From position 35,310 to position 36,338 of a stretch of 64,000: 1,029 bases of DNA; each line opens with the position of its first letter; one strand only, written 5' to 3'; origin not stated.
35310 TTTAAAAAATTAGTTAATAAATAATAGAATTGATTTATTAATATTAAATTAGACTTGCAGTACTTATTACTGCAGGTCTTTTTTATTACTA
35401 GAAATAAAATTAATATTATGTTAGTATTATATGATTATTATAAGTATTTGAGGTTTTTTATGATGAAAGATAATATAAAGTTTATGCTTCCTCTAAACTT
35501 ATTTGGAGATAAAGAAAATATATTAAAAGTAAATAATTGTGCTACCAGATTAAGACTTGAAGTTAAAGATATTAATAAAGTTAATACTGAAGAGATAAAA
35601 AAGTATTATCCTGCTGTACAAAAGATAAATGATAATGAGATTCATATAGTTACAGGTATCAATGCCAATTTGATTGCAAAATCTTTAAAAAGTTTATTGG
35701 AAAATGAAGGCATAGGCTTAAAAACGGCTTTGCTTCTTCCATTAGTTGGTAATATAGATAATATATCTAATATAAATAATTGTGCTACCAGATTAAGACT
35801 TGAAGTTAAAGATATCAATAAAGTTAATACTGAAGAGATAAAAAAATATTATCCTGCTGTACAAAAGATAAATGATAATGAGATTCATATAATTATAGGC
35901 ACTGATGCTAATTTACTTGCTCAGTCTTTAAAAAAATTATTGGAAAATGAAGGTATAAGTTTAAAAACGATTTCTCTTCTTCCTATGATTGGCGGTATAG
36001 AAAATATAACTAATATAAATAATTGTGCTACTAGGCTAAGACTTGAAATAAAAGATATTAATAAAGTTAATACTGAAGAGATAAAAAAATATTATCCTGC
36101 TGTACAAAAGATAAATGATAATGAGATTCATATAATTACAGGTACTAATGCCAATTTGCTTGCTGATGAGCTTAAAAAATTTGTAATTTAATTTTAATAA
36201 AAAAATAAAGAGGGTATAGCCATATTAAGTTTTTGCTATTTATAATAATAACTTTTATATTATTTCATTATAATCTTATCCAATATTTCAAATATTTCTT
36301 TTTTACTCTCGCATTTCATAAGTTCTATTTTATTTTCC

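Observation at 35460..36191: Stand-alone triple-EIIB protein immediately downstream of a PTS EIICB permease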

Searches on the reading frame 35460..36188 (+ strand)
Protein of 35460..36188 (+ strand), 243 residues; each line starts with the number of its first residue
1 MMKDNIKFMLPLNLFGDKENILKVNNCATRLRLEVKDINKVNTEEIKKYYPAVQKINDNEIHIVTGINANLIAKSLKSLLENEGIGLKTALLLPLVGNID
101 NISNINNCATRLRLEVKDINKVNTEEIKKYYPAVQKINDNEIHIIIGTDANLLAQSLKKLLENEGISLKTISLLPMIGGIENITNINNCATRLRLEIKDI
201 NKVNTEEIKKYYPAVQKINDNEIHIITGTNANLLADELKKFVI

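Call 3: search_protein_families(library=pfam, proteins=[window:35460-36188:+], max_evalue=0.01)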
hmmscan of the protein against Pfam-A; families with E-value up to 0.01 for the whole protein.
window:35460-36188:+ (243 aa): 13 families
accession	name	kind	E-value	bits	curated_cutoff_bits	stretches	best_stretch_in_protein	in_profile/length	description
PF00367.25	PTS_EIIB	-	4.9e-39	131.9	27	3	176-204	6-34/34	phosphotransferase system, EIIB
PF19788.4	DUF6272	-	6.7e-06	26.2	26.6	0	190-217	69-96/134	Family of unknown function (DUF6272)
PF05061.18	Pox_A11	-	2.9e-05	24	25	0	110-149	203-242/315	Poxvirus A11 Protein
PF24227.1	DUF7443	-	9.1e-05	22.4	27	0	115-129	33-47/58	Domain of unknown function (DUF7443)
PF25001.1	Aegyptin_C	-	0.00021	21.7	27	0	62-126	13-78/115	Aegyptin, C-terminal domain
PF14532.12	Sigma54_activ_2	-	0.0013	19.4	25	0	181-233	59-111/138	Sigma-54 interaction domain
PF16218.11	Peptidase_C101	-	0.0029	17.5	27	0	190-228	218-256/265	Peptidase family C101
PF16004.10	EFTUD2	-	0.0032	18.5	32.2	0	117-147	66-96/124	116 kDa U5 small nuclear ribonucleoprotein component N-terminus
PF01890.21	CbiG_C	-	0.0033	18.4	27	0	147-210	10-70/117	Cobalamin synthesis G C-terminus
PF03576.19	Peptidase_S58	-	0.0046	16.9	23.9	0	112-167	189-236/307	Peptidase family S58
PF00217.24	ATP-gua_Ptrans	-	0.0058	16.5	22.4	0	80-131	117-170/203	ATP:guanido phosphotransferase, C-terminal catalytic domain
PF22631.2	PLCB1-4-like_EFh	-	0.0089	16.7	27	0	29-55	6-32/69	Phosphoinositide phospholipase C beta1-4-like EF-hand domain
PF24728.1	DUF7680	-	0.0091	16.6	24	0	82-112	77-107/141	Domain of unknown function (DUF7680)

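Call 6: find_homologous_proteins(query=window:35460-36188:+)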
Query window:35460-36188:+ (243 aa): 393 proteins with E <= 0.001 among 8000 candidates; the best 120 are listed.
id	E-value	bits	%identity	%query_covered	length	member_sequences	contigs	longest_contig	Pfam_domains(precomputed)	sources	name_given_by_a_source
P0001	1.2e-163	560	61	95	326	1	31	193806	PF00367.26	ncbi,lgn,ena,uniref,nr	ncbi:PTS transporter subunit EIIB [Brachyspira intermedia]|uniref:PTS transporter subunit EIIB n=1 T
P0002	2.4e-163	559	61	95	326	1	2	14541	PF00367.26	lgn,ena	-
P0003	2.7e-163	558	61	95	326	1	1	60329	PF27026.1,PF00367.26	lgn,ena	-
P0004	2.9e-163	558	63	95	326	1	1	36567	PF27272.1,PF00367.26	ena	-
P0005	4.1e-163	558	62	95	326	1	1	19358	PF00367.26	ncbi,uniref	ncbi:PTS transporter subunit EIIB [Brachyspira intermedia]|uniref:PTS transporter subunit EIIB n=1 T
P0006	1.0e-162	557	63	95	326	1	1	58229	PF27272.1,PF00367.26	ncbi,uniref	ncbi:PTS transporter subunit EIIB [Brachyspira intermedia]|uniref:PTS transporter subunit EIIB n=1 T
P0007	1.1e-162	557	62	95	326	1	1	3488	PF27272.1,PF27026.1,PF00367.26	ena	-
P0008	1.1e-162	557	57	99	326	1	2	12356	PF00367.26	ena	-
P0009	1.3e-162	556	62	95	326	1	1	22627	PF27272.1,PF00367.26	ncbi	-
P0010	3.1e-162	555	62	95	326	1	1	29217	PF00367.26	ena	-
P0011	1.3e-161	553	61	95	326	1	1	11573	PF27026.1,PF00367.26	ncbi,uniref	ncbi:PTS transporter subunit EIIB [Brachyspira intermedia]|uniref:PTS transporter subunit EIIB n=1 T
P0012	3.2e-161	552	57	99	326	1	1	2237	PF27026.1,PF00367.26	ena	-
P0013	5.6e-161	551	62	95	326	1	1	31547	PF27272.1,PF00367.26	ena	-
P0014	2.5e-160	549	62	95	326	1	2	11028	PF27026.1,PF00367.26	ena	-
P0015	4.4e-160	548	62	95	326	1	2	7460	PF27272.1,PF00367.26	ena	-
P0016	6.0e-159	544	58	99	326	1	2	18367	PF22631.3,PF27272.1,PF00367.26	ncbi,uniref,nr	ncbi:PTS transporter subunit EIIB [Brachyspira innocens]|uniref:PTS transporter subunit EIIB n=2 Tax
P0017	4.1e-158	542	66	98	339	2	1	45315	PF03750.19,PF09284.17,PF25001.2,PF27026.1,PF05061.20,PF00367.26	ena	-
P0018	2.1e-152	523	69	97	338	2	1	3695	PF22631.3,PF22342.2,PF27026.1,PF16004.11,PF12327.14,PF00367.26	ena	-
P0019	1.0e-147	508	60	99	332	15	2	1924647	PF27026.1,PF05061.20,PF00367.26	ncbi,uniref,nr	ncbi:phosphoenolpyruvate-dependent sugar phosphotransferase system [Brachyspira hampsonii 30446]|uni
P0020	8.1e-146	501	100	100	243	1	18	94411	PF09284.17,PF27026.1,PF19788.5,PF05061.20,PF00367.26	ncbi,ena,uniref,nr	ncbi:PTS transporter subunit EIIB [uncultured Brachyspira sp.]|uniref:PTS transporter subunit EIIB n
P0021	4.4e-145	499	100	100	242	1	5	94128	PF09284.17,PF27026.1,PF19788.5,PF05061.20,PF00367.26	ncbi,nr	ncbi:PTS transporter subunit EIIB [uncultured Brachyspira sp.]|nr:PTS transporter subunit EIIB [uncu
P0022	1.5e-140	484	62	95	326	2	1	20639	PF27272.1,PF27026.1,PF00367.26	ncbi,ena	-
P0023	2.0e-140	484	59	99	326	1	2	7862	PF27272.1,PF27026.1,PF00367.26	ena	-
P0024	9.2e-140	482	58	97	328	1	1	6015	PF22631.3,PF00367.26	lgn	-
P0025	3.3e-135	467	62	95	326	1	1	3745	PF27272.1,PF27026.1,PF19788.5,PF00367.26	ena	-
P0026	4.2e-135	466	62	95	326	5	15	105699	PF27272.1,PF27026.1,PF19788.5,PF00367.26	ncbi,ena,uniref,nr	ncbi:PTS transporter subunit EIIB [Brachyspira innocens]|uniref:PTS transporter subunit EIIB n=1 Tax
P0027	1.6e-134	464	62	99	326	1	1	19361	PF22631.3,PF27272.1,PF27026.1,PF00367.26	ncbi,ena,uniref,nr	ncbi:PTS transporter subunit EIIB [uncultured Brachyspira sp.]|uniref:PTS transporter subunit EIIB n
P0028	7.3e-134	462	62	95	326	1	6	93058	PF27272.1,PF27026.1,PF16004.11,PF00367.26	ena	-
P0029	7.6e-133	459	62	98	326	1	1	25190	PF27272.1,PF27026.1,PF00367.26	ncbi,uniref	ncbi:PTS transporter subunit EIIB [Brachyspira intermedia]|uniref:PTS transporter subunit EIIB n=1 T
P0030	9.8e-133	459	59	95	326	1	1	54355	PF27272.1,PF27026.1,PF16004.11,PF00367.26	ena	-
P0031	1.2e-132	458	61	95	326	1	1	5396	PF27272.1,PF27026.1,PF16004.11,PF00367.26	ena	-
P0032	3.5e-132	457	60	95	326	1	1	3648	PF22631.3,PF27272.1,PF27026.1,PF00367.26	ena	-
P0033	3.9e-132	457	61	95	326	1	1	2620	PF27272.1,PF00367.26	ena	-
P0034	5.7e-132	456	61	95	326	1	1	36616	PF27272.1,PF27026.1,PF00367.26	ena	-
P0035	2.8e-131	454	63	95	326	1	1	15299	PF27272.1,PF27026.1,PF00367.26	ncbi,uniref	ncbi:PTS transporter subunit EIIB [Brachyspira intermedia]|uniref:PTS transporter subunit EIIB n=1 T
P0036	5.1e-131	453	63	95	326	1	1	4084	PF27272.1,PF27026.1,PF00367.26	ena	-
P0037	5.3e-131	453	62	97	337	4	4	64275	PF22631.3,PF27272.1,PF00367.26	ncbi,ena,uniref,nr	ncbi:PTS transporter subunit EIIB [uncultured Brachyspira sp.]|uniref:PTS transporter subunit EIIB n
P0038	1.1e-130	452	61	97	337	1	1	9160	PF22631.3,PF27272.1,PF27026.1,PF00367.26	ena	-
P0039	6.5e-130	449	62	95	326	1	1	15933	PF27026.1,PF00367.26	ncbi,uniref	ncbi:PTS transporter subunit EIIB [Brachyspira intermedia]|uniref:PTS transporter subunit EIIB n=1 T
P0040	3.7e-127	440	61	99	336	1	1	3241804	PF07680.17,PF27026.1,PF05061.20,PF09585.16,PF00367.26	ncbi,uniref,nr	ncbi:PTS transporter subunit EIIB [Brachyspira murdochii]|uniref:Phosphotransferase system EIIB/cyst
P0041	1.4e-126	438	63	95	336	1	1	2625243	PF22631.3,PF27026.1,PF19788.5,PF00367.26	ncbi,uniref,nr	ncbi:PTS transporter subunit EIIB [Brachyspira sp. G79]|uniref:PTS transporter subunit EIIB n=1 Tax=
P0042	5.4e-126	437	61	99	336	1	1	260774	PF07680.17,PF27026.1,PF05061.20,PF00367.26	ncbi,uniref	ncbi:PTS transporter subunit EIIB [Brachyspira murdochii]|uniref:PTS transporter subunit EIIB n=1 Ta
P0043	4.6e-125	433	62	99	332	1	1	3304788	PF09284.17,PF27026.1,PF10872.15,PF05061.20,PF00367.26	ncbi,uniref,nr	ncbi:phosphoenolpyruvate-dependent sugar phosphotransferase system [Brachyspira intermedia PWS/A]|un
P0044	1.5e-124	432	62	99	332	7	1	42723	PF09284.17,PF27026.1,PF10872.15,PF05061.20,PF00367.26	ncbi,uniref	ncbi:PTS transporter subunit EIIB [Brachyspira intermedia]|uniref:PTS transporter subunit EIIB n=1 T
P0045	3.4e-124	431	62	99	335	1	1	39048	PF22631.3,PF27026.1,PF05061.20,PF00367.26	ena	-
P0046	1.9e-123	428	62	98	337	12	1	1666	PF22631.3,PF27026.1,PF05061.20,PF16004.11,PF00367.26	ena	-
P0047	2.0e-123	428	62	99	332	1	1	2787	PF09284.17,PF27026.1,PF10872.15,PF05061.20,PF16004.11,PF00367.26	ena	-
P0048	1.5e-122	425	61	99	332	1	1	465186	PF09284.17,PF27026.1,PF16004.11,PF00367.26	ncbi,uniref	ncbi:PTS transporter subunit EIIB [Brachyspira intermedia]|uniref:PTS transporter subunit EIIB n=1 T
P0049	6.5e-122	423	60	99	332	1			PF22631.3,PF09284.17,PF27026.1,PF05061.20,PF00367.26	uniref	uniref:PTS transporter subunit EIIB n=1 Tax=Brachyspira catarrhinii TaxID=2528966 RepID=UPI003F4B82E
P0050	1.2e-121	422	61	98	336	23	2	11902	PF22631.3,PF20766.3,PF27026.1,PF27421.1,PF05061.20,PF00367.26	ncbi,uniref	ncbi:PTS transporter subunit EIIB [Brachyspira pulli]|uniref:PTS transporter subunit EIIB n=1 Tax=Br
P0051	1.4e-120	419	62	95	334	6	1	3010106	PF27026.1,PF05061.20,PF00367.26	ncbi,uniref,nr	ncbi:PTS sugar transporter [Brachyspira hyodysenteriae]|uniref:PTS transporter subunit EIIB n=2 Tax=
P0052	1.9e-118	412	63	95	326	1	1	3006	PF27272.1,PF27026.1,PF00367.26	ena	-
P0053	5.8e-117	407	57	99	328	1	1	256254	PF05061.20,PF00367.26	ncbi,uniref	ncbi:PTS transporter subunit EIIB [Brachyspira murdochii]|uniref:PTS transporter subunit EIIB n=1 Ta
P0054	1.3e-116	406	61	95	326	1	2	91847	PF27272.1,PF27026.1,PF00367.26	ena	-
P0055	1.8e-116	405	64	95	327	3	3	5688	PF16004.11,PF00367.26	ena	-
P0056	3.5e-116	404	59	99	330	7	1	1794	PF27272.1,PF00367.26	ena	-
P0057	8.7e-115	400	56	98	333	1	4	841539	PF22631.3,PF00367.26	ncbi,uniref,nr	ncbi:PTS transporter subunit EIIB [Brachyspira hyodysenteriae]|uniref:PTS transporter subunit EIIB n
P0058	1.1e-114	400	60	94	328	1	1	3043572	PF22631.3,PF00367.26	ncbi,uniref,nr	ncbi:PTS transporter subunit EIIB [Brachyspira hyodysenteriae]|uniref:PTS transporter subunit EIIB n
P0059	1.5e-114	399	58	94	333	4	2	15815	PF27272.1,PF27421.1,PF00367.26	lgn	-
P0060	2.8e-114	398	59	97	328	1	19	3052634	PF22631.3,PF00367.26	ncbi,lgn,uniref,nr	ncbi:PTS transporter subunit EIIB [Brachyspira hyodysenteriae]|uniref:PTS transporter subunit EIIB n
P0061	9.8e-114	396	59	97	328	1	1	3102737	PF22631.3,PF00367.26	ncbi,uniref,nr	ncbi:PTS transporter subunit EIIB [Brachyspira hyodysenteriae]|uniref:PTS transporter subunit EIIB n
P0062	1.2e-113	396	57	97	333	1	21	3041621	PF27272.1,PF27421.1,PF00367.26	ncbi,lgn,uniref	ncbi:PTS transporter subunit EIIB [Brachyspira hyodysenteriae]|uniref:PTS transporter subunit EIIB n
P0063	1.2e-113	396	58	98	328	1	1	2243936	PF27026.1,PF00367.26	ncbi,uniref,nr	ncbi:PTS sugar transporter [Brachyspira suanatina]|uniref:PTS sugar transporter n=1 Tax=Brachyspira 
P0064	2.0e-112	392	58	97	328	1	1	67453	PF22631.3,PF27421.1,PF00367.26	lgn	-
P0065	9.2e-112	390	92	65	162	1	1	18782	PF05061.20,PF00367.26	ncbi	-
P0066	2.3e-111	389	58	97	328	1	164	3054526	PF22631.3,PF00367.26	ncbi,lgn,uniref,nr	ncbi:PTS transporter subunit EIIB [Brachyspira hyodysenteriae]|uniref:Phosphoenolpyruvate-dependent 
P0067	3.3e-111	388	58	97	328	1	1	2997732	PF22342.2,PF00367.26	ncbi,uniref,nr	ncbi:PTS transporter subunit EIIB [Brachyspira hyodysenteriae]|uniref:PTS transporter subunit EIIB n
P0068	9.8e-111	387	57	98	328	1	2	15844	PF00367.26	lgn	-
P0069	2.9e-107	375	64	95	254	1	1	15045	PF27272.1,PF00367.26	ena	-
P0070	1.9e-99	350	68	99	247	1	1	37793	PF00367.26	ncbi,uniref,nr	ncbi:PTS transporter subunit EIIB [Brachyspira sp.]|uniref:PTS transporter subunit EIIB n=1 Tax=Brac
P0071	1.6e-94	334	63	100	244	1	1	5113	PF22631.3,PF00367.26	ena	-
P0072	3.6e-92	326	65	99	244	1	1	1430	PF05061.20,PF00367.26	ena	-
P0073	4.7e-92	326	61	99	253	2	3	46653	PF22631.3,PF27026.1,PF00367.26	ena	-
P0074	1.0e-87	311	63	100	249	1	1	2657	PF27026.1,PF00367.26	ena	-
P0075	2.0e-83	297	60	99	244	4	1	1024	PF00367.26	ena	-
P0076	2.0e-81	291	59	97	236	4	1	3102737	PF00367.26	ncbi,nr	ncbi:PTS transporter subunit EIIB [Brachyspira hyodysenteriae]|nr:PTS transporter subunit EIIB [Brac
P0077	1.6e-80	288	57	99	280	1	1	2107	PF00367.26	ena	-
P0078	1.6e-74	268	59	94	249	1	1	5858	PF00367.26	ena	-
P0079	1.4e-69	252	54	99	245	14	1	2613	PF00367.26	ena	-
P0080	8.2e-69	250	55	99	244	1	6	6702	PF00367.26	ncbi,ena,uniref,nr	ncbi:PTS transporter subunit EIIB [uncultured Brachyspira sp.]|uniref:PTS transporter subunit EIIB n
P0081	6.7e-64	233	58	86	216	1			PF00367.26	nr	nr:PTS transporter subunit EIIB [Brachyspira murdochii]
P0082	7.0e-63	230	69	66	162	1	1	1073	PF00367.26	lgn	-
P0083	4.8e-61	224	69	63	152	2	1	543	PF00367.26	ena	-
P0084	1.8e-60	222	72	63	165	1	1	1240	PF00367.26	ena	-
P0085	2.4e-60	222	64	65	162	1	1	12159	PF00367.26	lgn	-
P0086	1.4e-59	219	65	63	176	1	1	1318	PF00367.26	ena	-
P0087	4.2e-57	211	68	61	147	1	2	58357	PF00367.26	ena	-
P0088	1.8e-55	206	64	66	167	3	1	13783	PF05061.20,PF00367.26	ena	-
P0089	1.3e-51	193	59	66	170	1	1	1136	PF00367.26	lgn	-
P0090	9.0e-49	184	58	65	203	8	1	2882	PF00367.26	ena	-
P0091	1.4e-48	183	60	65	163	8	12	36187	PF00367.26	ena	-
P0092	3.2e-47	179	60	66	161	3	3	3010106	PF00367.26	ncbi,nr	ncbi:hypothetical protein A9X84_03135 [Brachyspira hyodysenteriae]|nr:PTS transporter subunit EIIB [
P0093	7.7e-45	171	57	66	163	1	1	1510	PF00367.26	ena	-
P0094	1.7e-42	164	55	66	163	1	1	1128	PF00367.26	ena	-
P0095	2.3e-37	147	56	57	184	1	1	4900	PF12725.14,PF00367.26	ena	-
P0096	2.2e-17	81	29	94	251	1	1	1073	PF00367.26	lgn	-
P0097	2.1e-15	75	52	33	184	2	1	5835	PF00367.26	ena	-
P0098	2.5e-14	71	49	33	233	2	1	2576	PF02378.24,PF00367.26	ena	-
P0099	5.6e-14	70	52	31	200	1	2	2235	PF02378.24,PF00367.26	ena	-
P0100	1.2e-13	69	55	31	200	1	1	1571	PF02378.24,PF00367.26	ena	-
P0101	1.7e-13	69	55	31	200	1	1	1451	PF02378.24,PF00367.26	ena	-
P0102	2.1e-13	68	52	31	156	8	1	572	PF00367.26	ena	-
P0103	2.9e-13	68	53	31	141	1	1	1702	PF00367.26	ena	-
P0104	2.9e-13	68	51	31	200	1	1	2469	PF02378.24,PF00367.26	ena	-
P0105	6.0e-13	67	51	27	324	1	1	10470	PF02378.24,PF00367.26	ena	-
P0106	8.2e-13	66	51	27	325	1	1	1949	PF02378.24,PF00367.26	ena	-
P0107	1.1e-12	66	53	31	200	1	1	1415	PF02378.24,PF00367.26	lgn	-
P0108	1.4e-12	66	53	31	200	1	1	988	PF02378.24,PF00367.26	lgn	-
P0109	1.8e-12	65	53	30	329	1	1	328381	PF02378.24,PF00367.26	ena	-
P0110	2.4e-12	65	50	30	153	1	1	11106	PF00367.26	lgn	-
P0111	4.9e-12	64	49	26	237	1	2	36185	PF02378.24,PF00367.26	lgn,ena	-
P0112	2.0e-11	62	48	27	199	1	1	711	PF02378.24,PF00367.26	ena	-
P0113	2.3e-11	62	51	29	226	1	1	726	PF00367.26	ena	-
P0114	2.6e-11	62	48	27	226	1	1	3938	PF02378.24,PF00367.26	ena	-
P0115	2.7e-11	61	51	29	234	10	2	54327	PF02378.24,PF00367.26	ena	-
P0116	2.8e-11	61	48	27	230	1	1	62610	PF02378.24,PF00367.26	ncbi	-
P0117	3.6e-11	61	51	29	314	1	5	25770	PF00367.26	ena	-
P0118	3.8e-11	61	51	29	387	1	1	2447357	PF02378.24,PF00367.26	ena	-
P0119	5.3e-11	61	51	29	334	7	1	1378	PF02378.24,PF00367.26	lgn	-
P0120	1.7e-10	59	47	29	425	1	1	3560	PF02378.24,PF00367.26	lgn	-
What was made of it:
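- Checked: The identical 243-aa protein is on record from 18 contigs, and a 242-aa form from 5 more (call 6).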

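Call 7: search_protein_families(library=ncbifam, proteins=[window:35460-36188:+], max_evalue=0.001)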
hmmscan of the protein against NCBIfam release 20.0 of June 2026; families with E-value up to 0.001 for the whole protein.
window:35460-36188:+ (243 aa): 25 families
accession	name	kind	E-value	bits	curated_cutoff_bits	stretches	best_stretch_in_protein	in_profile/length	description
TIGR01998.1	PTS-II-BC-nag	equivalog_domain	2.4e-41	142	553.2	3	169-239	404-475/475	N-acetylglucosamine-specific PTS transporter subunit IIBC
NF007509.0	PRK10110.1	subfamily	9.3e-34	116.7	665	3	170-241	452-524/530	PTS maltose transporter subunit IICB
TIGR02004.1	PTS-IIBC-malX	hypoth_equivalog_domain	1.5e-29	103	632.2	3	170-240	444-515/517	maltose/glucose-specific PTS transporter subunit IIBC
TIGR02005.1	PTS-IIBC-alpha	subfamily_domain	2.9e-28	98.5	607.3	3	169-239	450-521/524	alpha-glucoside-specific PTS transporter subunit IIBC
NF008301.0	PRK11089.1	equivalog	4.2e-28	98.2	647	3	171-242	403-474/477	PTS glucose transporter subunit IIBC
NF007608.0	PRK10255.1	equivalog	2.6e-27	95.6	1010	3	164-242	387-466/648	PTS N-acetyl glucosamine transporter subunit IIABC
TIGR00826.1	EIIB_glc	domain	5e-27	94.1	45.75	3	173-211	33-71/88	glucose PTS transporter subunit EIIB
TIGR01995.1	PTS-II-ABC-beta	subfamily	2.4e-26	92.4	614.7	3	93-161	9-78/618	beta-glucoside-specific PTS transporter subunit IIABC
TIGR02002.1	PTS-II-BC-glcB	equivalog_domain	5.1e-26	91.4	591.8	3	172-241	430-499/502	glucose-specific PTS transporter subunit IIBC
TIGR01996.1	PTS-II-BC-sucr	equivalog_domain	2.8e-25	88.9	559.3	3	172-211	8-47/461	sucrose-specific PTS transporter subunit IIBC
NF007255.0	PRK09702.1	equivalog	6.5e-25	87.6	321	3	90-162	74-147/161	PTS sugar transporter subunit IIB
TIGR02003.1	PTS-II-BC-unk1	hypoth_equivalog_domain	1.7e-24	86.3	649.85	3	12-81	476-546/547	PTS transporter subunit IIBC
NF007152.0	PRK09586.1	equivalog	2e-23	83.4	516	3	92-165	13-88/477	PTS N-acetylmuramic acid transporter subunit IIBC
TIGR01992.1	PTS-IIBC-Tre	equivalog_domain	9.4e-22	77.5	591.95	3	172-238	6-73/463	PTS system trehalose-specific EIIBC component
NF007311.0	PRK09796.1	equivalog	4.2e-19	68.4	722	3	95-164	15-85/485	PTS cellobiose/arbutin/salicin transporter subunit IIBC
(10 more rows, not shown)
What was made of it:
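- On PTS EIIB, glucose superfamily (PF00367 / TIGR00826): TIGR00826 scores 94.1 bits (cut-off 45.75) in 3 stretches (calls 3, 7).
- On GlvB-type stand-alone EIIB (NF007255): The score is 87.6 bits against a cut-off of 321 (call 7).
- Closest known: Stand-alone single EIIB of the Glc family. Different: Here the score is far below the family cut-off (87.6 against 321; call 7), the neighbouring permease has its own EIIB, and the domain is tripled.
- Checked: TIGR00826 EIIB_glc scores 94.1 bits against a cut-off of 45.75 (calls 3, 7).
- The NF007255 score is 87.6 bits against a cut-off of 321 (call 7).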

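Call 11: find_encoding_contigs(protein=P0096, flank=8000, max_places=4)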
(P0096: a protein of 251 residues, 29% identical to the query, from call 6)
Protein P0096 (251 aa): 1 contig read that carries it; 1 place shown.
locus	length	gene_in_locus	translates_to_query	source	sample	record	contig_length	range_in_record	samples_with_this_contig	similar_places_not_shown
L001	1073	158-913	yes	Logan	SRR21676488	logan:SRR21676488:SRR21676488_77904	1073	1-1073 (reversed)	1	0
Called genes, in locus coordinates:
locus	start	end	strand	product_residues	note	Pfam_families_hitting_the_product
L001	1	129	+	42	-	?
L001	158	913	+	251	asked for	PF00367:PTS_EIIB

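Call 12: find_encoding_contigs(protein=P0066, flank=10000, max_places=3)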
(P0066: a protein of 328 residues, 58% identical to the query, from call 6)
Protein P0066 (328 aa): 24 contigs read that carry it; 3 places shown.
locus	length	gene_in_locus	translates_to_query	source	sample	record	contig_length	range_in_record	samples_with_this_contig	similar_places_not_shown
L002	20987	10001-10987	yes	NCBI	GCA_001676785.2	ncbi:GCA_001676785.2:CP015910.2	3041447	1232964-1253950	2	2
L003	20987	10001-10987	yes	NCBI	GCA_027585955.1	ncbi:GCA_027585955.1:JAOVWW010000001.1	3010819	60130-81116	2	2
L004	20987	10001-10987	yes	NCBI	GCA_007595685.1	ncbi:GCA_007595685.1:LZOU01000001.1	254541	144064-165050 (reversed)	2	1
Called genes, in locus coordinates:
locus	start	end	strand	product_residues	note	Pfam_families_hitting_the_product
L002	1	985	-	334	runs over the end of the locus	PF01263:Aldose_epim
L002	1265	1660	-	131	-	PF01894:YjbQ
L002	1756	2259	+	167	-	PF01243:PNPOx_N, PF12900:Pyridox_ox_2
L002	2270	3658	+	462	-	PF01523:PmbA_TldD_1st, PF19290:PmbA_TldD_2nd, PF19289:PmbA_TldD_3rd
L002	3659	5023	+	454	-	PF01523:PmbA_TldD_1st, PF19290:PmbA_TldD_2nd (weak), PF19289:PmbA_TldD_3rd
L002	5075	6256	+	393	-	PF00512:HisKA, PF02518:HATPase_c, PF14501:HATPase_c_5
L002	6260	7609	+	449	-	PF00072:Response_reg, PF00158:Sigma54_activat, PF14532:Sigma54_activ_2, PF00004:AAA (weak), PF07724:AAA_2 (weak), PF07728:AAA_5, PF25601:AAA_lid_14, PF02954:HTH_8, +2 more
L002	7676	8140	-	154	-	PF25917:BSH_RND (faint), PF25984:BSH_YknX (faint), PF00358:PTS_EIIA_1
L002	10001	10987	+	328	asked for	PF00367:PTS_EIIB, PF22631:PLCB1-4-like_EFh (faint), PF00367:PTS_EIIB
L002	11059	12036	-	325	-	PF01207:Dus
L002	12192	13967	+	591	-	PF13185:GAF_2 (weak), PF13492:GAF_3 (weak), PF01590:GAF, PF13185:GAF_2, PF13492:GAF_3 (weak), PF07228:SpoIIE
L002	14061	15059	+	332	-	-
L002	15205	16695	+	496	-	-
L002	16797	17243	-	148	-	PF07883:Cupin_2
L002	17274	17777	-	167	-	PF03358:FMN_red, PF12682:Flavodoxin_4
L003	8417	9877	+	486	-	PF02378:PTS_EIIC, PF00367:PTS_EIIB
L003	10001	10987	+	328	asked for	PF00367:PTS_EIIB, PF22631:PLCB1-4-like_EFh (faint), PF00367:PTS_EIIB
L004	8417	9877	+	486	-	PF02378:PTS_EIIC, PF00367:PTS_EIIB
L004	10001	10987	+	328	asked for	PF00367:PTS_EIIB, PF22631:PLCB1-4-like_EFh (faint), PF00367:PTS_EIIB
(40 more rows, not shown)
